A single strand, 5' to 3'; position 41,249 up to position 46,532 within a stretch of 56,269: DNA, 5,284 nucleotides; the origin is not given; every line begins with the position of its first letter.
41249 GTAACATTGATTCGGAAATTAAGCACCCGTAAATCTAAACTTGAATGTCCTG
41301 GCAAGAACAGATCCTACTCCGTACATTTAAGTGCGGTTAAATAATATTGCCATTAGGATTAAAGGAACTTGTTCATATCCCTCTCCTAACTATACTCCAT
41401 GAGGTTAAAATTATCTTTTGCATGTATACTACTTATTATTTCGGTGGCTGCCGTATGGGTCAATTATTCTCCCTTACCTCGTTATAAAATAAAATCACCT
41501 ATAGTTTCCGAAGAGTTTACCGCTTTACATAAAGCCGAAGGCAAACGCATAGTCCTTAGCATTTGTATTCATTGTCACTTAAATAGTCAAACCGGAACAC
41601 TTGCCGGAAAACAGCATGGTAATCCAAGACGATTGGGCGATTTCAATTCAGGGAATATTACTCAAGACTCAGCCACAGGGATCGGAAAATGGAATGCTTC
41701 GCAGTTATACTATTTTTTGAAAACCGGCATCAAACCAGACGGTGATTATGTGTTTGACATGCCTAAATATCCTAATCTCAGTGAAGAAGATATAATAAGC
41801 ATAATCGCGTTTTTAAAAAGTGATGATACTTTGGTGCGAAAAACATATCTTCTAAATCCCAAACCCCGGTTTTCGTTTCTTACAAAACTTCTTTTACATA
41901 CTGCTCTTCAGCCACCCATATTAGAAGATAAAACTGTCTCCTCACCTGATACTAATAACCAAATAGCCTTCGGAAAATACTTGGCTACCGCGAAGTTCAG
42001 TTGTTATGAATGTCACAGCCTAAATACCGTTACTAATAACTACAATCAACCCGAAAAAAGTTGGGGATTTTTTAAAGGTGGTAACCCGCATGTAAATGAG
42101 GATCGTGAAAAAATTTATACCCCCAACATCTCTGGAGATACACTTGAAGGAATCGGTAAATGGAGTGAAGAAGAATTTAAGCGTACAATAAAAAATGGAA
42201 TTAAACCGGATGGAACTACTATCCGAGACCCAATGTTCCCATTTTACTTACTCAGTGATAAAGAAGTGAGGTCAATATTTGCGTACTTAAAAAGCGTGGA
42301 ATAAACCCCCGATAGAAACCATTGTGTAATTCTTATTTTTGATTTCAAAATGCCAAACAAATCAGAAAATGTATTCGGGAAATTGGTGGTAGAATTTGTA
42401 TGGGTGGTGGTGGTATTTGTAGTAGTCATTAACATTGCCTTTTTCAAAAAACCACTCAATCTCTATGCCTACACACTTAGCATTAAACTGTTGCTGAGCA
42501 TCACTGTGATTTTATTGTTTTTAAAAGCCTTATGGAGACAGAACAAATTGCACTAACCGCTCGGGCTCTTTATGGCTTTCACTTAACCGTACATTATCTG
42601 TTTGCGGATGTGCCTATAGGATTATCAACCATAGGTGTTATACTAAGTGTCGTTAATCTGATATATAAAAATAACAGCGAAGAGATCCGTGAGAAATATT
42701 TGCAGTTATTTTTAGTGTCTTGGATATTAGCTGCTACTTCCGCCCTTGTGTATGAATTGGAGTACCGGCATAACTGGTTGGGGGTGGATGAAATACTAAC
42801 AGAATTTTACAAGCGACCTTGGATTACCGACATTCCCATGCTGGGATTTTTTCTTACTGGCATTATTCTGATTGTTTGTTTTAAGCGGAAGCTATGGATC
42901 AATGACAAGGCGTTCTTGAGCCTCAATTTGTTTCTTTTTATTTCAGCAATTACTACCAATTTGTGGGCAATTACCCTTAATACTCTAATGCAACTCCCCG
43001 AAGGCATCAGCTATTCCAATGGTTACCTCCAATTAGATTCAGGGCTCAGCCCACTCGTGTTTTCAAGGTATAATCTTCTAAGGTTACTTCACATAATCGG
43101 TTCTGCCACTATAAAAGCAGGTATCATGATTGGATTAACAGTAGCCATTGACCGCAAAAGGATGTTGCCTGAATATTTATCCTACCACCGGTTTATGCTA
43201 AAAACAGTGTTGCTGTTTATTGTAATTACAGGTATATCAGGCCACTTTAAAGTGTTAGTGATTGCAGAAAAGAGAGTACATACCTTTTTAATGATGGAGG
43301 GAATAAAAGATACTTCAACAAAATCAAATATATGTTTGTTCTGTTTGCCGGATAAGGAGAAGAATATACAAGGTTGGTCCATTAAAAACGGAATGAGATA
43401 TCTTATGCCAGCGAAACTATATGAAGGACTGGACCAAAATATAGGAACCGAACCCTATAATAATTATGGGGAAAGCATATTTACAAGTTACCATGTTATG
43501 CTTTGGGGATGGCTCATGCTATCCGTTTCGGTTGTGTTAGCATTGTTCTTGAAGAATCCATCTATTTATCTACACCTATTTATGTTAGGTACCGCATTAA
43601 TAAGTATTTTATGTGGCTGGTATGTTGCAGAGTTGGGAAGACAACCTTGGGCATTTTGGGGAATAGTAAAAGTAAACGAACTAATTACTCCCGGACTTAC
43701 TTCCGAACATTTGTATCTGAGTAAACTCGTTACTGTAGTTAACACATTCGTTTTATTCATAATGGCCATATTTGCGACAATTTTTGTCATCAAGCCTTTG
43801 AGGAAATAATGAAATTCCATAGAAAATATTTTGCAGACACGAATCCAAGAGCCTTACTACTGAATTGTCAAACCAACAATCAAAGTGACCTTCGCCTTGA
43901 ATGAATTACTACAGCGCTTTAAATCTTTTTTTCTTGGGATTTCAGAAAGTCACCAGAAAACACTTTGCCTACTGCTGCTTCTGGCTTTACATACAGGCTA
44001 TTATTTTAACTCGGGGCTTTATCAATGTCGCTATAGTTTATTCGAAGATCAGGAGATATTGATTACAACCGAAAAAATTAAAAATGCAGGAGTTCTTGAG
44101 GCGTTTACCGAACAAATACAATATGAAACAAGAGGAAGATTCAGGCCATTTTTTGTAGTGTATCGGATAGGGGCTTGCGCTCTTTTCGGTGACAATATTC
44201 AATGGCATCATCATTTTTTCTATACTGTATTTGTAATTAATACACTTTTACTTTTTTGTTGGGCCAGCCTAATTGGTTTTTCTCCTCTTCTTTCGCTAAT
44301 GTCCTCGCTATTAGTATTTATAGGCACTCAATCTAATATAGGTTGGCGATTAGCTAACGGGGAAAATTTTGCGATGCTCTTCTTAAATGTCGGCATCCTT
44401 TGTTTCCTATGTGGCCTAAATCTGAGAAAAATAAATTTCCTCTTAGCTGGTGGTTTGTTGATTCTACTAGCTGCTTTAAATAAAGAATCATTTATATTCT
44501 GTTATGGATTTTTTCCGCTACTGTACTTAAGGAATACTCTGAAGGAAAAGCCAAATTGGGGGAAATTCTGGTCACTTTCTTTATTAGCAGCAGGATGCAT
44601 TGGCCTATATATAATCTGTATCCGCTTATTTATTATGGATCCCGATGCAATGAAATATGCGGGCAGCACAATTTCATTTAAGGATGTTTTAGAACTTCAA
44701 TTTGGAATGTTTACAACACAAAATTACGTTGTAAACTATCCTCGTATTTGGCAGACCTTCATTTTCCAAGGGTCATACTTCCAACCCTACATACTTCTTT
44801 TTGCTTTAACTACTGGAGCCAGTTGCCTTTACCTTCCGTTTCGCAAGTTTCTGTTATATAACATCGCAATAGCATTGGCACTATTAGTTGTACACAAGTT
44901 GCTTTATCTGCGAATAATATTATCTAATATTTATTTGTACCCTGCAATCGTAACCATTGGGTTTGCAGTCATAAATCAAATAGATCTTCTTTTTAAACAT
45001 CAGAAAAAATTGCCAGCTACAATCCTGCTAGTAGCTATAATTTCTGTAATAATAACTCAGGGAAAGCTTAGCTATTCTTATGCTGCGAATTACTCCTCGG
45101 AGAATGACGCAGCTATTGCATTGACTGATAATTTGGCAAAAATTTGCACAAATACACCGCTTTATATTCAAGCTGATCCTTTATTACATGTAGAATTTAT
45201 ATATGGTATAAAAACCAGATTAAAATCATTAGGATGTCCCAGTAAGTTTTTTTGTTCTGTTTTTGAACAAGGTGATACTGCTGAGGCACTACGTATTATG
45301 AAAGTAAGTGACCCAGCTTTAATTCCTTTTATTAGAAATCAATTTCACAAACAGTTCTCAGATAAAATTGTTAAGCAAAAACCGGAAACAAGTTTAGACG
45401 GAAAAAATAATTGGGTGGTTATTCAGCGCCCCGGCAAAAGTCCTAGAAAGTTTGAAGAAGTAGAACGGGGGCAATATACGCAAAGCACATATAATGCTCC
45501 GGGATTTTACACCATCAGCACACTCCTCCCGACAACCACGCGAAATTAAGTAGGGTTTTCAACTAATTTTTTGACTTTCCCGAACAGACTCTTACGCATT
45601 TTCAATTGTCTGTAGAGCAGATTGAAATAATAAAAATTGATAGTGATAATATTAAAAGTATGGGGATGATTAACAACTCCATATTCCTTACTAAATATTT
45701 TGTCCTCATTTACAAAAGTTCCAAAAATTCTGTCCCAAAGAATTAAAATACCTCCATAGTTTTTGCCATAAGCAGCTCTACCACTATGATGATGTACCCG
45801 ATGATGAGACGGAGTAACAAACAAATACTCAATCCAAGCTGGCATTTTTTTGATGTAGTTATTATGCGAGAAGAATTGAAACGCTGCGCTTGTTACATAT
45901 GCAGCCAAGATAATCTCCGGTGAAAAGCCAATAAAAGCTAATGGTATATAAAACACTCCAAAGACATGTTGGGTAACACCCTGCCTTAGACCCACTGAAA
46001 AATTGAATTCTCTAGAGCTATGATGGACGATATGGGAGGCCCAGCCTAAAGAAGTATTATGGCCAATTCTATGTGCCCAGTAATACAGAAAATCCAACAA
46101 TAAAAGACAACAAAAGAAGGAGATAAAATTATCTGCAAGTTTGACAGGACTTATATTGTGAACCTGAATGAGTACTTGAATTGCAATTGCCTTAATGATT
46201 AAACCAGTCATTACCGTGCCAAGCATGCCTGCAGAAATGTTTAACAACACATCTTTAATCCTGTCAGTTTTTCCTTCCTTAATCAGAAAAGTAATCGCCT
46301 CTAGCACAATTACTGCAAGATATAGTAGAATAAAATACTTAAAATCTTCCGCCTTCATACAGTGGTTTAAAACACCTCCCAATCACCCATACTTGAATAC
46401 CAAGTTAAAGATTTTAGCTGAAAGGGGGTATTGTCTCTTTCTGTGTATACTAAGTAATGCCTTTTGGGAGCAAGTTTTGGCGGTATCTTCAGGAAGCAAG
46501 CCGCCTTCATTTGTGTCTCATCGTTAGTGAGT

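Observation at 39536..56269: AT-rich, strand-switching accessory cluster of membrane and tailoring enzymes that matches no locus type I know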

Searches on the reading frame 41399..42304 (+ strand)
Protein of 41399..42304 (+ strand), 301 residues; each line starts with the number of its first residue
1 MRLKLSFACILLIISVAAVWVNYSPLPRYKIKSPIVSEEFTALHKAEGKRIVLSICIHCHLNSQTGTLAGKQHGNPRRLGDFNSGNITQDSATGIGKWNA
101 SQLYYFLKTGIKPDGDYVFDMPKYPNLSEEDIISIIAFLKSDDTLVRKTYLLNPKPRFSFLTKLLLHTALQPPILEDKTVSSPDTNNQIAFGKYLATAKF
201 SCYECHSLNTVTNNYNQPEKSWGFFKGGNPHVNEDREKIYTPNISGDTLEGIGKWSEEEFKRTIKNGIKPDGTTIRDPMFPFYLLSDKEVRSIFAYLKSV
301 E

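Call 5: search_protein_families(library=pfam, proteins=[window:41399-42304:+], max_evalue=0.01)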
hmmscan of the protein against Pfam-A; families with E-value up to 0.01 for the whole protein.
window:41399-42304:+ (301 aa): 2 families
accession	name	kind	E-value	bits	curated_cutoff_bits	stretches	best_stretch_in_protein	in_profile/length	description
PF00034.26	Cytochrom_C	-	1.1e-12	49.6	21.3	2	46-141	2-88/90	Cytochrome c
PF13442.11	Cytochrome_CBB3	-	5.1e-11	43.2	27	2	46-139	4-68/68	Cytochrome C oxidase, cbb3-type, subunit III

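Call 7: search_protein_families(library=ncbifam, proteins=[window:41399-42304:+], max_evalue=0.01)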
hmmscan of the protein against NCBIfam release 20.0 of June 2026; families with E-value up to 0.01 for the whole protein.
window:41399-42304:+ (301 aa): 2 families
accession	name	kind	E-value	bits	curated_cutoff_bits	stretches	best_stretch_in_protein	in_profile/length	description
NF052246.1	SorB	equivalog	0.00018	21.5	93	0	178-220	4-43/80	SorB family sulfite dehydrogenase c-type cytochrome subunit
TIGR00782.1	ccoP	equivalog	0.001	18.5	179.95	0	39-140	101-190/285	cytochrome-c oxidase, cbb3-type subunit III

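Call 46: search_solved_structures(query=window:41399-42304:+, max_evalue=0.01, show_alignments=0)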
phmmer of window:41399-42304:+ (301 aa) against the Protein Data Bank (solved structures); distinct sequences matched with E-value up to 0.01: 6.
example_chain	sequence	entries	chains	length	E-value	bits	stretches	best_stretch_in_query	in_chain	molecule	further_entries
8gy2_B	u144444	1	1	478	3.6e-14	55.7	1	52-299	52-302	Alcohol dehydrogenase (quinone), cytochrome c subunit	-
7w2j_C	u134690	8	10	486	1.4e-13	53.7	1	52-300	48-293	Fructose dehydrogenase cytochrome subunit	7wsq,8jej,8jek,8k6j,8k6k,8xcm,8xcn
9x0q_B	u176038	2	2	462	3.6e-13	52.4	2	231-297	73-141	Alcohol dehydrogenase (quinone), cytochrome c subunit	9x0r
8hdd_B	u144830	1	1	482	1.5e-12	50.3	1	192-297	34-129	Glucose dehydrogenase beta subunit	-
8gy3_A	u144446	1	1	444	1.6e-08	37.1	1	186-298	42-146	Cytochrome c subunit of aldehyde dehydrogenase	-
9jqa_C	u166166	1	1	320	0.0044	19.3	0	56-115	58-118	Fructose dehydrogenase cytochrome subunit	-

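Call 80: find_related_loci(query=A7, collection=metagenome_contigs, flank=10000)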
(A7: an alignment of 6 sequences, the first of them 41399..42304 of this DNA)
Query A7 (301 aa) in metagenome_contigs; peptide patterns used: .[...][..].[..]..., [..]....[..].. (x = any residue, [..] = any of these).
165 stretches matched a pattern, but none encodes a relative of the query by tblastn (E <= 1e-3).

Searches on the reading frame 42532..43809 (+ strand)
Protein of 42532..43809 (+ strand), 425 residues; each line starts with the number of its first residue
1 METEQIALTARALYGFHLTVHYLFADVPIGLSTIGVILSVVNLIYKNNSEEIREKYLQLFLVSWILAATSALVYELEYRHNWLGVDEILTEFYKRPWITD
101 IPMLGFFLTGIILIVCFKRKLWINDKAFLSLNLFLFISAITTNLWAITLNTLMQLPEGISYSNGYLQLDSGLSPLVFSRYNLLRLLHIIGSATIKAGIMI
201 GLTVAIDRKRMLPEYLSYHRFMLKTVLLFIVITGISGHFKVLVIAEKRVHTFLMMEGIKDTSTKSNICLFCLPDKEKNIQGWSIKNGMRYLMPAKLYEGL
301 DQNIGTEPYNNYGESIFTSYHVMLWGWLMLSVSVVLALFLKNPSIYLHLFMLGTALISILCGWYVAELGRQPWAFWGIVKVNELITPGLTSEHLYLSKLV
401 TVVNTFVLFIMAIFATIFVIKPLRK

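Call 5: search_protein_families(library=pfam, proteins=[window:42532-43809:+], max_evalue=0.01)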
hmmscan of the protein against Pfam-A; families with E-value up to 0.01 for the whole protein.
window:42532-43809:+ (425 aa): 1 family
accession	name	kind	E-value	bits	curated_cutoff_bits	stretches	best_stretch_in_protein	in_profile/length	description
PF01654.22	Cyt_bd_oxida_I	-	6.2e-39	134.2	26.2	1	10-420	2-414/418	Cytochrome bd terminal oxidase subunit I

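Call 7: search_protein_families(library=ncbifam, proteins=[window:42532-43809:+], max_evalue=0.01)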
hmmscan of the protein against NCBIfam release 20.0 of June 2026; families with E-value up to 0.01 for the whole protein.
window:42532-43809:+ (425 aa): 2 families
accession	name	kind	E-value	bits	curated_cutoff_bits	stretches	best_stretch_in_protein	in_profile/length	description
NF011609.0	PRK15035.1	equivalog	6e-11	41.9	1025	2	14-227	10-226/514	cytochrome bd-II oxidase subunit 1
NF011677.0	PRK15097.1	equivalog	6.4e-08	31.7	968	2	348-417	426-493/522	cytochrome ubiquinol oxidase subunit I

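Call 45: search_solved_structures(query=window:42532-43809:+, max_evalue=0.01, show_alignments=1)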
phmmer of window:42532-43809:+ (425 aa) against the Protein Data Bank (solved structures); distinct sequences matched with E-value up to 0.01: 5.
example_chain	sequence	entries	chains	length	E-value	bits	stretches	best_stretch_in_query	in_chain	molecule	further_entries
7ose_A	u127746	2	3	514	4.9e-10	42.2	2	15-201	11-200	Cytochrome bd-II ubiquinol oxidase subunit 1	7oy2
5doq_A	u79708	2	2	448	1.1e-08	37.8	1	8-412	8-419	Bd-type quinol oxidase subunit I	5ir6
6rko_A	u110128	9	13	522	1.5e-08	37.3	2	13-204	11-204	Cytochrome bd-I ubiquinol oxidase subunit 1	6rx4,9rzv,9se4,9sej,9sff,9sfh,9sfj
7d5i_A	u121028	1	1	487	5.1e-06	28.9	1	11-203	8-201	Cytochrome D ubiquinol oxidase subunit 1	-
7nkz_A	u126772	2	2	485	9.5e-05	24.7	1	11-201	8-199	Probable integral membrane cytochrome D ubiquinol oxidase (Subunit I) CydA (Cytochrome BD-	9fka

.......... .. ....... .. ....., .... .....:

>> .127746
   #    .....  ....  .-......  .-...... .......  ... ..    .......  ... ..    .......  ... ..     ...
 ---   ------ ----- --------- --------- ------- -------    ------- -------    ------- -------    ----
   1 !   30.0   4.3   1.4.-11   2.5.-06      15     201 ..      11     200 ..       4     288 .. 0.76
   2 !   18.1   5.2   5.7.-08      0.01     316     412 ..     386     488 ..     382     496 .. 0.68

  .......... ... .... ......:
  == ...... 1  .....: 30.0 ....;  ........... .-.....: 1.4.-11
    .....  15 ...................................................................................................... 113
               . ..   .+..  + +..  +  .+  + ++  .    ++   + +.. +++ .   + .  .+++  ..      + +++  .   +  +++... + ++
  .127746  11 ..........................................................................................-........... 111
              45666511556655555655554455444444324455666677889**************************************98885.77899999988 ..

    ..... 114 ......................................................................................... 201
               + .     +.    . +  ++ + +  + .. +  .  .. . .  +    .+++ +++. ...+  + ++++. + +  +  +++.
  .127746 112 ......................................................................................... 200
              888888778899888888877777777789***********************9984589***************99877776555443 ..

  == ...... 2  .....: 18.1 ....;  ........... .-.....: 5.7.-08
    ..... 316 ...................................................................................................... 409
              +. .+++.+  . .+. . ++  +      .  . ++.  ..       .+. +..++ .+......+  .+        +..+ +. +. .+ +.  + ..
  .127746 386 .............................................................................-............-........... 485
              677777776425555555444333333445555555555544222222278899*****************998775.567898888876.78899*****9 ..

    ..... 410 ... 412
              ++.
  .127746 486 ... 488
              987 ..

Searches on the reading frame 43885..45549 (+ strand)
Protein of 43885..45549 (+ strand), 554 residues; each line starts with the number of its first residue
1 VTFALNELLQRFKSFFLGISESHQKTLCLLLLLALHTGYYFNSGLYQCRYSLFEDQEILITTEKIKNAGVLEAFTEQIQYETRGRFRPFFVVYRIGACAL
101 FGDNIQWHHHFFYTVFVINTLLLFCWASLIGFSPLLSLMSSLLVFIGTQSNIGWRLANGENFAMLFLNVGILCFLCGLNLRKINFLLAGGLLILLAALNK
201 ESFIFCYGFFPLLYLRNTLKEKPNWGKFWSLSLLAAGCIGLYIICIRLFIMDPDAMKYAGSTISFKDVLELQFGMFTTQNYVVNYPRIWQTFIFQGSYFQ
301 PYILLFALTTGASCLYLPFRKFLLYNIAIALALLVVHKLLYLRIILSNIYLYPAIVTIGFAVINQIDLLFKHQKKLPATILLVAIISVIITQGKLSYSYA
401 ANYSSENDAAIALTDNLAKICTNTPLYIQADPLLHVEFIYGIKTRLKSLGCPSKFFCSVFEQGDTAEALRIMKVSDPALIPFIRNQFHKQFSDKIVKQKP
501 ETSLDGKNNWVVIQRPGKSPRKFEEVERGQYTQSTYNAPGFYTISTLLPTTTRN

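Call 5: search_protein_families(library=pfam, proteins=[window:43885-45549:+], max_evalue=0.01)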
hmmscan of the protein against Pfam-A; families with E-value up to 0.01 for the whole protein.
window:43885-45549:+ (554 aa): 0 families

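Call 7: search_protein_families(library=ncbifam, proteins=[window:43885-45549:+], max_evalue=0.01)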
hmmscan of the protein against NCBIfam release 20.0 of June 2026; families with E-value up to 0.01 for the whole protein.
window:43885-45549:+ (554 aa): 0 families

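Call 42: search_protein_families(library=pfam, alignment_id=A3, max_evalue=5)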
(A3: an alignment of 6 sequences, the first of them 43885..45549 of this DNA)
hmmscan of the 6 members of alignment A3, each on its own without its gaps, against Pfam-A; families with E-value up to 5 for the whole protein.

A. member 1, window:43885-45549:+ (554 aa): 0 families

B. families by the number of members that match (of 6 scanned): 2 families
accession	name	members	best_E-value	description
PF13905.12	Thioredoxin_8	1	0.067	Thioredoxin-like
PF25744.1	T4_Y13H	1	0.18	Bacteriophage T4 Y13H protein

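Call 64: search_solved_structures(query=A3, max_evalue=10)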
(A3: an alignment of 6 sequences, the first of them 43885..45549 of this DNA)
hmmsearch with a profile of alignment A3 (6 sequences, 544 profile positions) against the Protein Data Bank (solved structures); distinct sequences matched with E-value up to 10: 2.
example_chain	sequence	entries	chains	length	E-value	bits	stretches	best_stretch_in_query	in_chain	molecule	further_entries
24ug_A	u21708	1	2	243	2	10.2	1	222-272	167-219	Chloride intracellular channel protein 1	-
3p90_A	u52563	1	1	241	2.2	10.1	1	222-271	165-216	Chloride intracellular channel protein 1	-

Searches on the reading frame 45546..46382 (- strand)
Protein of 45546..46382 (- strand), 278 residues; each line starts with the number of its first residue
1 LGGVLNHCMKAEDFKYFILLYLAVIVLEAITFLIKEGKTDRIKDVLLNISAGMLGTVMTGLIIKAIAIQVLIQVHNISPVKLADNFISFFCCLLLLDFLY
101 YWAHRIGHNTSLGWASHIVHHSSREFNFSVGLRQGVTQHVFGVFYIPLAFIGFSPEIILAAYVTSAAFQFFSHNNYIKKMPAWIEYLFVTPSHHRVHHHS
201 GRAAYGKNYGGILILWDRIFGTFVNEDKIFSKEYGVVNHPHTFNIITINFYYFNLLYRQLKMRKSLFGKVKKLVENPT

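Call 5: search_protein_families(library=pfam, proteins=[window:45546-46382:-], max_evalue=0.01)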
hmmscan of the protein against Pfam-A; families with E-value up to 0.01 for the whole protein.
window:45546-46382:- (278 aa): 1 family
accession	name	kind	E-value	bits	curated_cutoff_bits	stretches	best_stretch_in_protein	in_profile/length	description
PF04116.19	FA_hydroxylase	-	5.3e-27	95.3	31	1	90-222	2-132/132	Fatty acid hydroxylase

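Call 7: search_protein_families(library=ncbifam, proteins=[window:45546-46382:-], max_evalue=0.01)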
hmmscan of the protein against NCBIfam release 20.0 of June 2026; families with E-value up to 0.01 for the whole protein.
window:45546-46382:- (278 aa): 1 family
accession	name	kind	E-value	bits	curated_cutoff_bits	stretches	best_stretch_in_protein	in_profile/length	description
NF052566.1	OrLpdHdlsOlsERhiz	equivalog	8.3e-19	68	475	1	58-237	89-268/293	ornithine lipid hydroxylase OlsE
